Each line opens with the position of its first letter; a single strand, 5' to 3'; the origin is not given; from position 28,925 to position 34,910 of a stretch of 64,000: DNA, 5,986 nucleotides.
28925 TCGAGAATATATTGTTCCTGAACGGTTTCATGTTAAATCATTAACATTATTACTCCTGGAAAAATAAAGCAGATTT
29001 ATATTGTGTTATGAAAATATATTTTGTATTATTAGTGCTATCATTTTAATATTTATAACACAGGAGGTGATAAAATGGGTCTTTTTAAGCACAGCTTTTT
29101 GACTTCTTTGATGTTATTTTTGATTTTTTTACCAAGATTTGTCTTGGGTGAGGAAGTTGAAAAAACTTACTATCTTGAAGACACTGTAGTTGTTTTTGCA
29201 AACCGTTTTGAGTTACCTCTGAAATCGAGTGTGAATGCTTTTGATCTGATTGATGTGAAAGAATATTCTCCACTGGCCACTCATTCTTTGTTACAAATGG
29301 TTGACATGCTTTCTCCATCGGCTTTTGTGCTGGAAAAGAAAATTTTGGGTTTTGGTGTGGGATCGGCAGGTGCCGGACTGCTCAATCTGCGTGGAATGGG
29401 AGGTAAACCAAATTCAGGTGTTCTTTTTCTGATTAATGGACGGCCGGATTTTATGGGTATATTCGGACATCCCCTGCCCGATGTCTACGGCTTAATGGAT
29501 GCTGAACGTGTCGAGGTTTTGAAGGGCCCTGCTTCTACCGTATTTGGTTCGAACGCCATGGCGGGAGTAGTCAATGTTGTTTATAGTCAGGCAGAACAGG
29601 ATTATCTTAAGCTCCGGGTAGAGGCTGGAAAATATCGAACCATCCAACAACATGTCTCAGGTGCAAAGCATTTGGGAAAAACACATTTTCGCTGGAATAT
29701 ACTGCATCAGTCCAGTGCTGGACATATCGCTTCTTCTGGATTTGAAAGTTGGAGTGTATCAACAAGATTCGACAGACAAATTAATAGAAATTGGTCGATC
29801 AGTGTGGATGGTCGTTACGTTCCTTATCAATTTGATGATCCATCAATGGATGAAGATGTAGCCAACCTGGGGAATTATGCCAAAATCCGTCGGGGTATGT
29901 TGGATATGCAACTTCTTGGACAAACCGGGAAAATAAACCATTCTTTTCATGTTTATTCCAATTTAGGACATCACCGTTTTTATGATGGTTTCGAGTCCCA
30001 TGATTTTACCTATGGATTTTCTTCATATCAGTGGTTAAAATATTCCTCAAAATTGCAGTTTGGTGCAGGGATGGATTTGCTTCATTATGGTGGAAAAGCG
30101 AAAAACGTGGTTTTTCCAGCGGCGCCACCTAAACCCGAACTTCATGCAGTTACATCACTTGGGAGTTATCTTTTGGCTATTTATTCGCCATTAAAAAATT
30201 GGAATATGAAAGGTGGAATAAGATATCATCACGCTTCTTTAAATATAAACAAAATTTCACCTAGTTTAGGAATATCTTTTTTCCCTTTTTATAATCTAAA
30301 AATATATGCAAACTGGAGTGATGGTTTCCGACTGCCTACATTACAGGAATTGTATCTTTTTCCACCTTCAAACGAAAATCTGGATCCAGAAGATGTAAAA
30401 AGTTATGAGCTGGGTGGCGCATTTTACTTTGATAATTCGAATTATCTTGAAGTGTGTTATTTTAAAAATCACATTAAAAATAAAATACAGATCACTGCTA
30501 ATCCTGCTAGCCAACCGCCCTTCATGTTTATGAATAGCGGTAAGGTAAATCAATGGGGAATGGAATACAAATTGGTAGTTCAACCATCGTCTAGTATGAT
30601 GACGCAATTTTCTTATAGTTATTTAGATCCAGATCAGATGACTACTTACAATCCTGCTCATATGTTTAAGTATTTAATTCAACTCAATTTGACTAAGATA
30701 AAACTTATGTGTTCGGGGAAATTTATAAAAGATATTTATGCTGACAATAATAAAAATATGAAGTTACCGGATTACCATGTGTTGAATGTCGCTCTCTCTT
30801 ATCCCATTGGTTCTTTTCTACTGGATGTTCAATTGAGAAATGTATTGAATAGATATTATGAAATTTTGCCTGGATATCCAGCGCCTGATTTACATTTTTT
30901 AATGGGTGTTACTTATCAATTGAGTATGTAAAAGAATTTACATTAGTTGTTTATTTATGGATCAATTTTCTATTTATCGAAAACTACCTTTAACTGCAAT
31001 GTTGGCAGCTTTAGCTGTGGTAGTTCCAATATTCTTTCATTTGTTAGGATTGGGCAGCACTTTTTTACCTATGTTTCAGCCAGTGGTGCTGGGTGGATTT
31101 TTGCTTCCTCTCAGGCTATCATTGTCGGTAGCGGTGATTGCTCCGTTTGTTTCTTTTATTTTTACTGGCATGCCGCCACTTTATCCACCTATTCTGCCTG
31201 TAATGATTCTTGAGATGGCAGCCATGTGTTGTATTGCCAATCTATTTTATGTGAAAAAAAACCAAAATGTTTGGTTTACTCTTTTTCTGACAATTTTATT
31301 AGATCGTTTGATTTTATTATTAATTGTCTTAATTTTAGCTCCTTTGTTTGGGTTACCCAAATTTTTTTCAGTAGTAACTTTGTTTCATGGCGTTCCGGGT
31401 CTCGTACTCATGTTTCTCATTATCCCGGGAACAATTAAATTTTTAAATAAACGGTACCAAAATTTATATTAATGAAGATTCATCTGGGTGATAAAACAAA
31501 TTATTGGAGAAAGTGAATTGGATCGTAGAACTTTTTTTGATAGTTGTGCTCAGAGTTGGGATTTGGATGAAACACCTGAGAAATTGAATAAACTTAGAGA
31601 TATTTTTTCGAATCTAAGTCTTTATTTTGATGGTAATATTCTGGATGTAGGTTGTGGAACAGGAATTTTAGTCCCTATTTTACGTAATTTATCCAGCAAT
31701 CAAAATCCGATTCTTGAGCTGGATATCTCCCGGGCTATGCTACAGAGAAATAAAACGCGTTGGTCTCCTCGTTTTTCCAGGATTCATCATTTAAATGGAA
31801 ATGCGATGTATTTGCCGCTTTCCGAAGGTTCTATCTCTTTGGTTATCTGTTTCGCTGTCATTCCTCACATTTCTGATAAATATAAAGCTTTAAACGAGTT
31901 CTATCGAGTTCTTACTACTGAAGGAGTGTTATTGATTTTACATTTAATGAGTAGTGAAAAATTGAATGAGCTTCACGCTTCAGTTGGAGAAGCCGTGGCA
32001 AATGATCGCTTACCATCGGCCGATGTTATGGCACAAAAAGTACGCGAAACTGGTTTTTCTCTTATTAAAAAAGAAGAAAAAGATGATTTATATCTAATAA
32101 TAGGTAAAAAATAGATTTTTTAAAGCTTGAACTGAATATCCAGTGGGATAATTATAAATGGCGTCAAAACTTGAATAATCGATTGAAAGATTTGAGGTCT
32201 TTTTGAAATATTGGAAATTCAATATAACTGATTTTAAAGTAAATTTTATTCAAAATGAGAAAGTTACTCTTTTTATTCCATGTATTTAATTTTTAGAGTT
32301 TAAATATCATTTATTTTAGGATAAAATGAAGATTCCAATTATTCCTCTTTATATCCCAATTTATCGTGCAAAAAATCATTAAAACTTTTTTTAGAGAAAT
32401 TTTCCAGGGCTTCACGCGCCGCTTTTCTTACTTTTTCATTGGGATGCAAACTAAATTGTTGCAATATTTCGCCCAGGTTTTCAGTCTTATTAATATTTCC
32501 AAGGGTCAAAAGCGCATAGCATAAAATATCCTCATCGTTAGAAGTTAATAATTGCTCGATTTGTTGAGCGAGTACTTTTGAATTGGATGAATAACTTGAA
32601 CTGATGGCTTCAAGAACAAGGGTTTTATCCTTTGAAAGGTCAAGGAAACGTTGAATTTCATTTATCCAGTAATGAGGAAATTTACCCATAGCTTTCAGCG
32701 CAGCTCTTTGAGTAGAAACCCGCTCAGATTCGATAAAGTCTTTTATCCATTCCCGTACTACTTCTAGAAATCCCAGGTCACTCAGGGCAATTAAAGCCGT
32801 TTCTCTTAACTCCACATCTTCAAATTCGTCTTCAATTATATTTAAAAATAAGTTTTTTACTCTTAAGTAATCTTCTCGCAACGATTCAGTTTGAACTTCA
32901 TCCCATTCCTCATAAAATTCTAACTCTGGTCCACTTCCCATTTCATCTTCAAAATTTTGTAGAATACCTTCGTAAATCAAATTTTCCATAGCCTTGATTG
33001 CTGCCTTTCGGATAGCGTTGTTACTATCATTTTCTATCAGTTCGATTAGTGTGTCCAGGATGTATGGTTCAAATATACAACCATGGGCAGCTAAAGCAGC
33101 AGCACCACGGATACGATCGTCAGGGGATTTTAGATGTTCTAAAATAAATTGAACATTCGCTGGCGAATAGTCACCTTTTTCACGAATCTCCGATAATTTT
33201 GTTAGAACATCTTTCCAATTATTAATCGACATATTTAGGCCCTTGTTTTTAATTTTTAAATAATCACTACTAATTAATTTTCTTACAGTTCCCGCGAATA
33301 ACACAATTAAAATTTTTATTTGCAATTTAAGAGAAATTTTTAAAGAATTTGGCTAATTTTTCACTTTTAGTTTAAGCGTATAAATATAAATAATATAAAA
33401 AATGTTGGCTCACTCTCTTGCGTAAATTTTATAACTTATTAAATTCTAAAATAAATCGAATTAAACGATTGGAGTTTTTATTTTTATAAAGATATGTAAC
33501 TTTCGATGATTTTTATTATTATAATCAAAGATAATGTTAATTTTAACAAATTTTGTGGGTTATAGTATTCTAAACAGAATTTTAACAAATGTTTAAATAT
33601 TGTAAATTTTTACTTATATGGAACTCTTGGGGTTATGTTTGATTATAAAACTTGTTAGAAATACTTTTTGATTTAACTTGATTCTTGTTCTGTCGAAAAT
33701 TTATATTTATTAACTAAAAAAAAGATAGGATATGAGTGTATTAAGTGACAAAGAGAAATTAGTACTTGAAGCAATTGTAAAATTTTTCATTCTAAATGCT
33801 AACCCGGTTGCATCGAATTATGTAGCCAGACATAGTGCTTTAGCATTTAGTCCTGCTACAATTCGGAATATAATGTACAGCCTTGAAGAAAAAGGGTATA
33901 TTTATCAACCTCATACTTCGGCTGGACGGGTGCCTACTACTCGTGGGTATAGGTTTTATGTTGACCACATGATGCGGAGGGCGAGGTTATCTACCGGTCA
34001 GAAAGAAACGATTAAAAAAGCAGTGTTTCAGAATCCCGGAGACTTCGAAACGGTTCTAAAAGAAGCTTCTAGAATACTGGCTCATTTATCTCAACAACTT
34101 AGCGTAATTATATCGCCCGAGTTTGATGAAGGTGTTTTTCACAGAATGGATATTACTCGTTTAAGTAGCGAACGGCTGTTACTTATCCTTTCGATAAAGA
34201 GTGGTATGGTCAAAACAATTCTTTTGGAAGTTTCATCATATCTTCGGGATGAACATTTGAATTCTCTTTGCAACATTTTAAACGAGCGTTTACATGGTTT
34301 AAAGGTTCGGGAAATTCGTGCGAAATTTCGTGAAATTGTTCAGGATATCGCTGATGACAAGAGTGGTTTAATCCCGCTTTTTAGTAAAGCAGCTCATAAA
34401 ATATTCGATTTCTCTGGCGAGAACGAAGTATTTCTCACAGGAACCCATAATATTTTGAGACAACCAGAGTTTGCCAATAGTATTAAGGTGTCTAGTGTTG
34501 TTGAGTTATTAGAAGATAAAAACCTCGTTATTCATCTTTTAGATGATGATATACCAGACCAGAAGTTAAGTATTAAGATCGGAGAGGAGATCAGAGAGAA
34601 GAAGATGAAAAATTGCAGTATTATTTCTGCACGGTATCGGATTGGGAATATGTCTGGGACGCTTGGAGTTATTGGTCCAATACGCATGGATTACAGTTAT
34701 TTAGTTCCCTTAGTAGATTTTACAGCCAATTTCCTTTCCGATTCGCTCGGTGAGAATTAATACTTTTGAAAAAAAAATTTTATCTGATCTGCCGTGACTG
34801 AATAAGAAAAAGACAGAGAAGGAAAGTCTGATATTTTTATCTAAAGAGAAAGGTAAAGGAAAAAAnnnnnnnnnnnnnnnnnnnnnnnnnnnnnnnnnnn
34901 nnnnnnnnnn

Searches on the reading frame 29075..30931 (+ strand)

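Call 58: search_protein_families(library=pfam, proteins=[window:29075-30931:+], max_evalue=0.0001)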
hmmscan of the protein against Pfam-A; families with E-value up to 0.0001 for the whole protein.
window:29075-30931:+ (618 aa): 2 families
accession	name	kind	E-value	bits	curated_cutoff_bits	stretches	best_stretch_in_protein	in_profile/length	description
PF00593.30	TonB_dep_Rec_b-barrel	-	3.2e-34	120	27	1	220-588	55-434/436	TonB dependent receptor-like, beta-barrel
PF07715.20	Plug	-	1.7e-11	45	23.9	1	93-165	38-107/107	TonB-dependent Receptor Plug Domain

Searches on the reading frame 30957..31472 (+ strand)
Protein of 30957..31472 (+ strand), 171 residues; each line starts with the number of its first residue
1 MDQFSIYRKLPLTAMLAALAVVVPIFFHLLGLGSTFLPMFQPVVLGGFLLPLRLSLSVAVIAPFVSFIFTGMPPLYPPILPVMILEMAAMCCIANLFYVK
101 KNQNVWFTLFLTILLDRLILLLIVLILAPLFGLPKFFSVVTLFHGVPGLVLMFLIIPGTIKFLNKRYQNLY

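Call 58: search_protein_families(library=pfam, proteins=[window:30957-31472:+], max_evalue=0.0001)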
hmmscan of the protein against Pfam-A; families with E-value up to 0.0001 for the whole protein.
window:30957-31472:+ (171 aa): 1 family
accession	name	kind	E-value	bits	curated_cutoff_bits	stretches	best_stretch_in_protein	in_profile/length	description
PF12822.12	ECF_trnsprt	-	3.6e-12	47.1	30.7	1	8-161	1-153/169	ECF transporter, substrate-specific component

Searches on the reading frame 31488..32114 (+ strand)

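Call 58: search_protein_families(library=pfam, proteins=[window:31488-32114:+], max_evalue=0.0001)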
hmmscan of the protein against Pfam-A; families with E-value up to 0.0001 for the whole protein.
window:31488-32114:+ (208 aa): 7 families
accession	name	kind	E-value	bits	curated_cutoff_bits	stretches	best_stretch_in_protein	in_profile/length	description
PF08241.18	Methyltransf_11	-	2.5e-17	63.7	21.2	1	52-150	1-95/95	Methyltransferase domain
PF13649.12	Methyltransf_25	-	1.5e-15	58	27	1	51-146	1-97/97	Methyltransferase domain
PF13847.12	Methyltransf_31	-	2.4e-14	53.7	27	1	50-160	6-119/145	Methyltransferase domain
PF01209.24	Ubie_methyltran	-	6.6e-14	52.3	20.1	1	50-154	50-155/233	ubiE/COQ5 methyltransferase family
PF08242.18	Methyltransf_12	-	7.8e-11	43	30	1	52-148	1-98/98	Methyltransferase domain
PF13489.12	Methyltransf_23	-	4.4e-10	40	27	1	48-193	23-162/164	Methyltransferase domain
PF02353.26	CMAS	-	6.5e-05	22.8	27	1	19-197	32-217/273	Mycolic acid cyclopropane synthetase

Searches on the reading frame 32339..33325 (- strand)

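Call 58: search_protein_families(library=pfam, proteins=[window:32339-33325:-], max_evalue=0.0001)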
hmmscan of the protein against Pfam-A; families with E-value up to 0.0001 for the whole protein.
window:32339-33325:- (328 aa): 4 families
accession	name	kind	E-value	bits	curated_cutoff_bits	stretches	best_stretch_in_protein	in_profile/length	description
PF13646.12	HEAT_2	-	4.3e-18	65.8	27.7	1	59-116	2-58/88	HEAT repeats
PF02985.28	HEAT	-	7.2e-14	51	23.5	0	89-116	1-27/31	HEAT repeat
PF13513.12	HEAT_EZ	-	1.5e-10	41.8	27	0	85-116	25-55/55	HEAT-like repeat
PF00514.29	Arm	-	7e-08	32.7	20.6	0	258-278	19-39/41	Armadillo/beta-catenin-like repeat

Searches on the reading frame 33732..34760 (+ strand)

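Call 58: search_protein_families(library=pfam, proteins=[window:33732-34760:+], max_evalue=0.0001)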
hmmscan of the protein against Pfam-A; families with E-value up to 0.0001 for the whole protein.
window:33732-34760:+ (342 aa): 1 family
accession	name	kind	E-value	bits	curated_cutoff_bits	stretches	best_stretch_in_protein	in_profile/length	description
PF01628.27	HrcA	-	2.5e-56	191.5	22.2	1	106-323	1-213/215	HrcA protein C terminal domain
